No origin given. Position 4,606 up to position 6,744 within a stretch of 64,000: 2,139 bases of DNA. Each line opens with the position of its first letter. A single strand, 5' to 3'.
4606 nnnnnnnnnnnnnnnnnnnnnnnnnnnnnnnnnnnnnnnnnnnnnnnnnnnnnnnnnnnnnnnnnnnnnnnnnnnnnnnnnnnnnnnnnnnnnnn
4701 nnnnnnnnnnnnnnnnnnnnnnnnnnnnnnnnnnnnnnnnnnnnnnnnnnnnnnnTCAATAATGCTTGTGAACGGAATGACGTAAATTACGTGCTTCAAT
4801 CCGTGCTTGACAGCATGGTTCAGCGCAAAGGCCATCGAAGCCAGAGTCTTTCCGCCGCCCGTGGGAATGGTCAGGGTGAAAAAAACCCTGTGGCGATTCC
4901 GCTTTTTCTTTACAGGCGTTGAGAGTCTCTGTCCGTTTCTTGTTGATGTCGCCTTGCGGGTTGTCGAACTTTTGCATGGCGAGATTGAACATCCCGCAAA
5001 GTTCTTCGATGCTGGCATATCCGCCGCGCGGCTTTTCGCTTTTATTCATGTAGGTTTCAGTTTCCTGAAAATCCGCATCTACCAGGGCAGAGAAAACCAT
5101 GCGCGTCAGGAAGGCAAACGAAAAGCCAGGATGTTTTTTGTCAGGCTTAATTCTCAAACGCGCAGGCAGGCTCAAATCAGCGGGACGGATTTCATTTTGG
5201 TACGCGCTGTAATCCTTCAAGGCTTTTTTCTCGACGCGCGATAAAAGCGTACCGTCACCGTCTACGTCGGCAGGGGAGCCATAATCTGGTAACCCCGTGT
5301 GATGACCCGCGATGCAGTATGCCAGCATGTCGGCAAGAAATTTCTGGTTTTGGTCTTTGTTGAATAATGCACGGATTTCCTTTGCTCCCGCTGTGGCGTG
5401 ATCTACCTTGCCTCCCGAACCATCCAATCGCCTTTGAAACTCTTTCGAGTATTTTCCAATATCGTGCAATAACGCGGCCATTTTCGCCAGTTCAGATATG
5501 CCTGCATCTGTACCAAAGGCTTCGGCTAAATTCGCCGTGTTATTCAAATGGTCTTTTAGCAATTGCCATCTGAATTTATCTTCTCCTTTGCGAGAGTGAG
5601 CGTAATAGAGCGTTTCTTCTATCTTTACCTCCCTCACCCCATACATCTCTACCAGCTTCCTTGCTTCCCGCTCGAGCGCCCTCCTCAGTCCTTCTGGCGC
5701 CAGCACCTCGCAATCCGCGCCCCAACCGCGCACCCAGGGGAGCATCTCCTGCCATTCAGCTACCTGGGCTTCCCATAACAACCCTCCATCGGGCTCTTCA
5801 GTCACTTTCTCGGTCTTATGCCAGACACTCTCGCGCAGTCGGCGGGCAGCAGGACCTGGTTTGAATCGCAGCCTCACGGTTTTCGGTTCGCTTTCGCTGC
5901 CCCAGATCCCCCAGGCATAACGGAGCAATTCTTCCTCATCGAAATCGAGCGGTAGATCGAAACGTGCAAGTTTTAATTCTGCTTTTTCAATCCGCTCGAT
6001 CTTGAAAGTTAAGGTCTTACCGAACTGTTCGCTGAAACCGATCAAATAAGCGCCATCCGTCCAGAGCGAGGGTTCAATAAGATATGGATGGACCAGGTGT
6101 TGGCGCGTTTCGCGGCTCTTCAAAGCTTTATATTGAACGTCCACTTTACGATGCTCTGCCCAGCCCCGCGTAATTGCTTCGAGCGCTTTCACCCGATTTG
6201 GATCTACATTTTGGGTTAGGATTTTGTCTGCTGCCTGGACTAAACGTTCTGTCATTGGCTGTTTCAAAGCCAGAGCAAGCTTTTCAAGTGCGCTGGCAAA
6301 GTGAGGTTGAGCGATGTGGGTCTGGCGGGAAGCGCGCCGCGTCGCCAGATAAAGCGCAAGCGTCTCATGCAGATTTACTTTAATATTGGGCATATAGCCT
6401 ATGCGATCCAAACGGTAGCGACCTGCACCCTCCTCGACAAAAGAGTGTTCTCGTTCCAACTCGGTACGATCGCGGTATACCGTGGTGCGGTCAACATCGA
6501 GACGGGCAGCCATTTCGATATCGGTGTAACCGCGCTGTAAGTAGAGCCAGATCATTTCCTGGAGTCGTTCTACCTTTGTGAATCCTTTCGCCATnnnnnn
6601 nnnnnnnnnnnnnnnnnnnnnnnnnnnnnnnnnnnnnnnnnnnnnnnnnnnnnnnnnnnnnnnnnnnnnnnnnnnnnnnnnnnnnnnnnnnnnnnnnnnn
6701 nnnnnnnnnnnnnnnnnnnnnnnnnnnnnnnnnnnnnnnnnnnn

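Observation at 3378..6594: Complete HTH-WYL-WCX transcription-factor module read in-frame with Cas3 of a type I-C system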

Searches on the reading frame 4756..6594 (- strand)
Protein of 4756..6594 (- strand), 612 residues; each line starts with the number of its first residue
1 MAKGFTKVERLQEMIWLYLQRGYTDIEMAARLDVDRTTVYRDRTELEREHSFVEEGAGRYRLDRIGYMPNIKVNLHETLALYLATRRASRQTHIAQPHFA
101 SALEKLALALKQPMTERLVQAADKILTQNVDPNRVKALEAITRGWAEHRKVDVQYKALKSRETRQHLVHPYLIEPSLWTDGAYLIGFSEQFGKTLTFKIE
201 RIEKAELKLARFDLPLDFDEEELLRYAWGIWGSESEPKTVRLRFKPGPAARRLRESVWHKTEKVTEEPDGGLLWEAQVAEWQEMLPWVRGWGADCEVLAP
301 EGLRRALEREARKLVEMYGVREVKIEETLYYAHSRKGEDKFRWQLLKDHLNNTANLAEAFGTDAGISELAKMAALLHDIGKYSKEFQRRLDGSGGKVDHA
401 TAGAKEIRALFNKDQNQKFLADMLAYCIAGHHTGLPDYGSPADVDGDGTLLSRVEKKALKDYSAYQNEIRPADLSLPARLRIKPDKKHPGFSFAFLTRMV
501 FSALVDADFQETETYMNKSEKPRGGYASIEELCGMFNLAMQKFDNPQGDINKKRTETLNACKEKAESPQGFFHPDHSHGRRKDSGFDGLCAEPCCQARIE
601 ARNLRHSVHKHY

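Call 5: search_protein_families(library=pfam, proteins=[window:4756-6594:-], max_evalue=0.01)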
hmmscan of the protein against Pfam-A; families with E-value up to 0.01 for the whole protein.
window:4756-6594:- (612 aa): 7 families
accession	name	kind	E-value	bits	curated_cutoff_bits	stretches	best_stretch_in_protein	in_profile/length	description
PF25583.1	WCX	-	8.8e-17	61.7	23.9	1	238-314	3-75/76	WCX domain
PF01966.28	HD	-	1.4e-09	38.7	22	1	348-436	3-90/116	HD domain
PF13280.12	WYL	-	3.3e-08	33.9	21.8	1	137-206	2-69/70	WYL domain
PF18019.7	Cas3_HD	-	3e-06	27.8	23.1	1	345-449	29-145/207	Cas3, HD domain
PF13384.12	HTH_23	-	0.0014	18.8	24.6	1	9-41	6-36/50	Homeodomain-like domain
PF25213.1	HVO_A0261_N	-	0.0036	17.6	35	1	23-66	25-67/86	HVO_A0261 N-terminal domain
PF01031.25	Dynamin_M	-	0.0081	15.8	28.5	0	346-418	86-157/287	Dynamin central region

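Call 6: search_protein_families(library=ncbifam, proteins=[window:4756-6594:-], max_evalue=0.01)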
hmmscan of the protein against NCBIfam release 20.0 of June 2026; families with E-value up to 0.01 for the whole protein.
window:4756-6594:- (612 aa): 7 families
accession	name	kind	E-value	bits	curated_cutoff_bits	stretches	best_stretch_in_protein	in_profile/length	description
TIGR01596.1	cas3_HD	equivalog_domain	6.9e-34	117.4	43.45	1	346-512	1-177/178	CRISPR-associated endonuclease Cas3''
TIGR02621.3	cas3_GSU0051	exception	4.2e-07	29.1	400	1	332-407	657-736/854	type I-G CRISPR-associated helicase/endonuclease Cas3g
TIGR00277.1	HDIG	domain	1.1e-06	28.4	27.6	1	348-410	7-68/84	HDIG domain-containing metalloprotein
NF049941.1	HyMthAminphonOxyTmpB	equivalog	2.1e-05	24.4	300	1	346-412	30-92/188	(R)-1-hydroxy-2-trimethylaminoethylphosphonate oxygenase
TIGR03276.1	Phn-HD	hypoth_equivalog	9.6e-05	22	214.6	1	348-414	28-90/179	phosphonate degradation HD-domain oxygenase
TIGR02562.1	cas3_yersinia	equivalog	0.00053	17.9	565.95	1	365-396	111-144/1110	type I-F CRISPR-associated helicase Cas3f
NF002895.0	PRK03381.1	equivalog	0.00079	17.6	631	1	348-449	424-512/782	[protein-PII] uridylyltransferase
